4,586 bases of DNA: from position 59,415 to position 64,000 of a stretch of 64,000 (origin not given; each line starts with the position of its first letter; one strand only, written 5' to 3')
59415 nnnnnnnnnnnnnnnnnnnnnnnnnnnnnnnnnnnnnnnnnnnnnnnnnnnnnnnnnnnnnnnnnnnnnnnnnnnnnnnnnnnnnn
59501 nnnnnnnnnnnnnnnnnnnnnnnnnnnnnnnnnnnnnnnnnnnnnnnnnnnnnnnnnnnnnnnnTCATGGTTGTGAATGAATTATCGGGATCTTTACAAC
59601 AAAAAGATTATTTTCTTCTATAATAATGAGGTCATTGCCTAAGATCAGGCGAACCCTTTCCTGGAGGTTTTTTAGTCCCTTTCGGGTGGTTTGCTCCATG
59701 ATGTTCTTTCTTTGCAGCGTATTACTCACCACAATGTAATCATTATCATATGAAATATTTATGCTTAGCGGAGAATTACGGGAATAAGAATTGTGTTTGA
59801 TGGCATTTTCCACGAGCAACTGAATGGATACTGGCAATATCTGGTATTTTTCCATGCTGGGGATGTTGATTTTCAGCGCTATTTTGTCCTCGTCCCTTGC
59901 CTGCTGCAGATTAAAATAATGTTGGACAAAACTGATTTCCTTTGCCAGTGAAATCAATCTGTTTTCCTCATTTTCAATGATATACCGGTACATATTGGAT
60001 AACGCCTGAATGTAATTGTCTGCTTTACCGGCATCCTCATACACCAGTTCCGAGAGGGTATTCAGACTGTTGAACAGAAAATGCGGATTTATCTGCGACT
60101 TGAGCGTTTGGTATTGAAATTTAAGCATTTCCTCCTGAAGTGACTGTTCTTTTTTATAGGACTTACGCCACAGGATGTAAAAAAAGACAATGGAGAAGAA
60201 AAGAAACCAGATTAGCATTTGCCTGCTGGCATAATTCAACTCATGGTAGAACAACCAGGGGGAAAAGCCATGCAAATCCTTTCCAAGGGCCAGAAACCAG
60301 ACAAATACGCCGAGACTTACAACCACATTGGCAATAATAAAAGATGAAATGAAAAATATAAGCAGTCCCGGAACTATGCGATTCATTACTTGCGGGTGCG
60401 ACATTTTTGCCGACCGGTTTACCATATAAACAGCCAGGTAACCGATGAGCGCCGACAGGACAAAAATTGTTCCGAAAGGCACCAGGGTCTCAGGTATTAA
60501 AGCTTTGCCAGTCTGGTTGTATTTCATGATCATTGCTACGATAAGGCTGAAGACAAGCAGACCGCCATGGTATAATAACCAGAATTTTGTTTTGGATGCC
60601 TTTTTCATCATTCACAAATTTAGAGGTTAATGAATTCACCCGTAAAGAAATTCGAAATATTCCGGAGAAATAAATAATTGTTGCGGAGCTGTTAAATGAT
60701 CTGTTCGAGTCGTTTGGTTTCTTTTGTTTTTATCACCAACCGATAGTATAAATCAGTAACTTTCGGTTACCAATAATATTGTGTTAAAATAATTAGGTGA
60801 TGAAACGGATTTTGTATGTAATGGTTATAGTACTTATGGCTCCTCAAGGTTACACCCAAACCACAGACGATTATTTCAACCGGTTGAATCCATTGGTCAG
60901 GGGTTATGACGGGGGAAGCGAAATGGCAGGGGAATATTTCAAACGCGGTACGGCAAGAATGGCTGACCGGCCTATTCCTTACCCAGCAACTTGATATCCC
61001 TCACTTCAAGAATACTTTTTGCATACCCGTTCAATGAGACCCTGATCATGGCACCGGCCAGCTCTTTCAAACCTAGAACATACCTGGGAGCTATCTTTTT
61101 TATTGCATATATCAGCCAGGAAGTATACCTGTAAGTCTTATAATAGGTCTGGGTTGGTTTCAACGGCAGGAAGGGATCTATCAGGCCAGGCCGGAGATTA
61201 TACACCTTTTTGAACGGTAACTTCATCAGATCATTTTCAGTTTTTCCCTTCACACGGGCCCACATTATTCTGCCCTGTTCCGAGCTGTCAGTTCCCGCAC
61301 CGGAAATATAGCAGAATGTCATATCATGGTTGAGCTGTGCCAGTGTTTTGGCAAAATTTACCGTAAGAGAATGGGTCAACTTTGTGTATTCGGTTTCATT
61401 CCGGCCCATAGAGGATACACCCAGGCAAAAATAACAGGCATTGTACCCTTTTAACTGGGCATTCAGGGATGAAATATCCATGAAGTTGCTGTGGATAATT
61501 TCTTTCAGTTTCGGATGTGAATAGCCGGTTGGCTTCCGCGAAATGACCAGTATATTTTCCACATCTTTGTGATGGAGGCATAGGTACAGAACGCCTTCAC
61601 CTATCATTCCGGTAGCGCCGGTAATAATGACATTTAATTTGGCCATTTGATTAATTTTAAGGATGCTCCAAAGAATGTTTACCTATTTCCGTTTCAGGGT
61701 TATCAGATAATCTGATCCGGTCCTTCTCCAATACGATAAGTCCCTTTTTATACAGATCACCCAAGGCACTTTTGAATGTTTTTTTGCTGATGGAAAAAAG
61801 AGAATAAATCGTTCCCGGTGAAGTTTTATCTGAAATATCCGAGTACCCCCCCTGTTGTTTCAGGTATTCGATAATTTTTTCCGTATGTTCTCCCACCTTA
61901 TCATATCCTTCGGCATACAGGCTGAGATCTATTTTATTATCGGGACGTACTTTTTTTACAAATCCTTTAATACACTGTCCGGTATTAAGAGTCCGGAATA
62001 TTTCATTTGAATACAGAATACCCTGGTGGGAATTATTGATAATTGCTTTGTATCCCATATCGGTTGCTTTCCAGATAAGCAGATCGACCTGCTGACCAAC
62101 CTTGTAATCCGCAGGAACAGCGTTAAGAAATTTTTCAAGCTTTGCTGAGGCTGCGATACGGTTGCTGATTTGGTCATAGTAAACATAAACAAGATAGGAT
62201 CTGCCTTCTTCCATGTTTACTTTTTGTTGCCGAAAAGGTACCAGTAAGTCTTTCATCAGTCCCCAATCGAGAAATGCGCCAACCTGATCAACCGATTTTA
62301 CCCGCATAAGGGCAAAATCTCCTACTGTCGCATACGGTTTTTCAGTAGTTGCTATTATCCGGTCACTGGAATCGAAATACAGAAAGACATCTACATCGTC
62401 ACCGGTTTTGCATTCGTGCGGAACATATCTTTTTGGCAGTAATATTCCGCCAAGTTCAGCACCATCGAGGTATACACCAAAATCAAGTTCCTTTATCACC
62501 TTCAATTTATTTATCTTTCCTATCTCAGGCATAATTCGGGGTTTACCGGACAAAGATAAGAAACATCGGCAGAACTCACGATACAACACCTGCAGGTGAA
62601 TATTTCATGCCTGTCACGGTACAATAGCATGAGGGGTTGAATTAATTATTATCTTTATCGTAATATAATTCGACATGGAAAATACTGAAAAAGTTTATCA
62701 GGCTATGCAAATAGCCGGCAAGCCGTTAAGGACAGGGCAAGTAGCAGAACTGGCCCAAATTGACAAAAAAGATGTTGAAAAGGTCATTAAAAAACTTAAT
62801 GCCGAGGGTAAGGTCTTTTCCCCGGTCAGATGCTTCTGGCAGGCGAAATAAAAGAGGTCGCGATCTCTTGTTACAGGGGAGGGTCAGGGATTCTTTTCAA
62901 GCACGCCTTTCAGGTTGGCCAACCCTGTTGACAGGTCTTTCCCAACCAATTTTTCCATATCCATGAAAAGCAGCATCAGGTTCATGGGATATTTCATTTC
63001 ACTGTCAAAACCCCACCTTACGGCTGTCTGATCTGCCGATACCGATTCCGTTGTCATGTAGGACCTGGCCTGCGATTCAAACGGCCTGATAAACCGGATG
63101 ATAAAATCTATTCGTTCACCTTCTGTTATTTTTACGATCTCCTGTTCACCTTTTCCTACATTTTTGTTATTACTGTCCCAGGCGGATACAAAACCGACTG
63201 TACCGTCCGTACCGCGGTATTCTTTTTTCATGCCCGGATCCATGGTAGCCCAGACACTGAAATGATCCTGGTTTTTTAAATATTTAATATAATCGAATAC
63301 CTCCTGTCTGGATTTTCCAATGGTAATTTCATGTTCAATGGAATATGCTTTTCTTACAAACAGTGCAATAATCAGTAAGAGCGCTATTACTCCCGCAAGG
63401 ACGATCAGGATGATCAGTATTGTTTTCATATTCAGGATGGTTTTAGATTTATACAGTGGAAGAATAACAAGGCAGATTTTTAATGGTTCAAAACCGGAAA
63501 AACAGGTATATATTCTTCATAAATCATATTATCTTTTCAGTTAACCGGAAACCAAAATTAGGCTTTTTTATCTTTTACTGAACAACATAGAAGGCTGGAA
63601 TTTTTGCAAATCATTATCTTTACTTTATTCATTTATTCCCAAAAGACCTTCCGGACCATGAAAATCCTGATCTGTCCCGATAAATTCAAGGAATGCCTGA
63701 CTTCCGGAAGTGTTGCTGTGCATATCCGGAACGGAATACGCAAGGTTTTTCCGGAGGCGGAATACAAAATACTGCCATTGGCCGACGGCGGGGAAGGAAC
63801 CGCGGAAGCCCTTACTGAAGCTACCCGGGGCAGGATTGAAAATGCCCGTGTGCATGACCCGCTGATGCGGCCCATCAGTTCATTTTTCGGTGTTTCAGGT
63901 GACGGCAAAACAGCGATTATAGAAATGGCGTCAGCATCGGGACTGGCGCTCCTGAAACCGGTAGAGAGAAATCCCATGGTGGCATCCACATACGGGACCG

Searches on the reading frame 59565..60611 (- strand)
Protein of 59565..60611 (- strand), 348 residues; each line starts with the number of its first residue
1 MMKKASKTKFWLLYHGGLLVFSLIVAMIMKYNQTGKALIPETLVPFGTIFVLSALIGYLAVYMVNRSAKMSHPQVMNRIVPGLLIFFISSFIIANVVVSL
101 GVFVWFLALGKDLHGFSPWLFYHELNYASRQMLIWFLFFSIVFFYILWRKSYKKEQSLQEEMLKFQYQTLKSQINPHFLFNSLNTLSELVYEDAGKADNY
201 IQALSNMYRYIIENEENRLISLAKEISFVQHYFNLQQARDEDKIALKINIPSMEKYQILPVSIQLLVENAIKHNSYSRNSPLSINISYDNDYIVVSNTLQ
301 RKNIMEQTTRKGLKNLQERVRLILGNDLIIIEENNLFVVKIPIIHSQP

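Call 26: search_protein_families(library=pfam, proteins=[window:59565-60611:-], max_evalue=0.00001)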
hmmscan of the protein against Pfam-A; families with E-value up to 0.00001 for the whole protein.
window:59565-60611:- (348 aa): 1 family
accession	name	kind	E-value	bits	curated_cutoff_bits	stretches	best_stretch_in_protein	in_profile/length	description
PF06580.19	His_kinase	-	1.1e-24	86.9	25.2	1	166-243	2-80/81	Histidine kinase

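Call 79: find_encoding_contigs(protein=window:59565-60611:-, flank=10000, max_places=2)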
Protein window:59565-60611:- (348 aa): no gene with exactly this product is on record in the collection.

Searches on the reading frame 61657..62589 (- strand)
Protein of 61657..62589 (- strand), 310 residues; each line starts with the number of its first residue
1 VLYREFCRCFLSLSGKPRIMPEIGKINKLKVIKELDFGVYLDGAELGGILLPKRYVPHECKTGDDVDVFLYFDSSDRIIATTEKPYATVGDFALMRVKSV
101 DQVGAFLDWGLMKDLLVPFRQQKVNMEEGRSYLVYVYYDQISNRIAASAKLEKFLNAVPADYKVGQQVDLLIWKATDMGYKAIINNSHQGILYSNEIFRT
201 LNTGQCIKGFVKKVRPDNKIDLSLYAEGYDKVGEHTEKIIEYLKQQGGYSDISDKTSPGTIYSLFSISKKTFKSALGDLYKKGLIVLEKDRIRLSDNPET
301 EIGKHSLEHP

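Call 60: search_protein_families(library=ncbifam, proteins=[window:61657-62589:-], max_evalue=0.00001)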
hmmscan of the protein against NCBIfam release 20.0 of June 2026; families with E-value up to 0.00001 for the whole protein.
window:61657-62589:- (310 aa): 0 families

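Call 78: find_encoding_contigs(protein=window:61657-62589:-, flank=10000, max_places=2)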
Protein window:61657-62589:- (310 aa): no gene with exactly this product is on record in the collection.

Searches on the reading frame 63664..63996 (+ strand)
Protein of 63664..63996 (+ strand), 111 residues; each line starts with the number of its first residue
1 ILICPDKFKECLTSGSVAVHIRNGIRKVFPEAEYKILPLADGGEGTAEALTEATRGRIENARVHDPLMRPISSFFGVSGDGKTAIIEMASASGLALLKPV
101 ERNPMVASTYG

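Call 60: search_protein_families(library=ncbifam, proteins=[window:63664-63996:+], max_evalue=0.00001)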
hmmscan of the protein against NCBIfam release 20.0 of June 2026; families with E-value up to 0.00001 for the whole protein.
window:63664-63996:+ (111 aa): 3 families
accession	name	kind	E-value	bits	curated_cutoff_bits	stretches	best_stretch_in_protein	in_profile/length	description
TIGR00045.1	TIGR00045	subfamily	7.1e-39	133.9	168.45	1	1-111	2-112/375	glycerate kinase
NF007401.0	PRK09932.1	equivalog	2.9e-33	115.5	625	1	1-111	3-113/381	glycerate 3-kinase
NF007668.0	PRK10342.1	equivalog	5.3e-32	111.4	686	1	1-110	3-112/381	glycerate 2-kinase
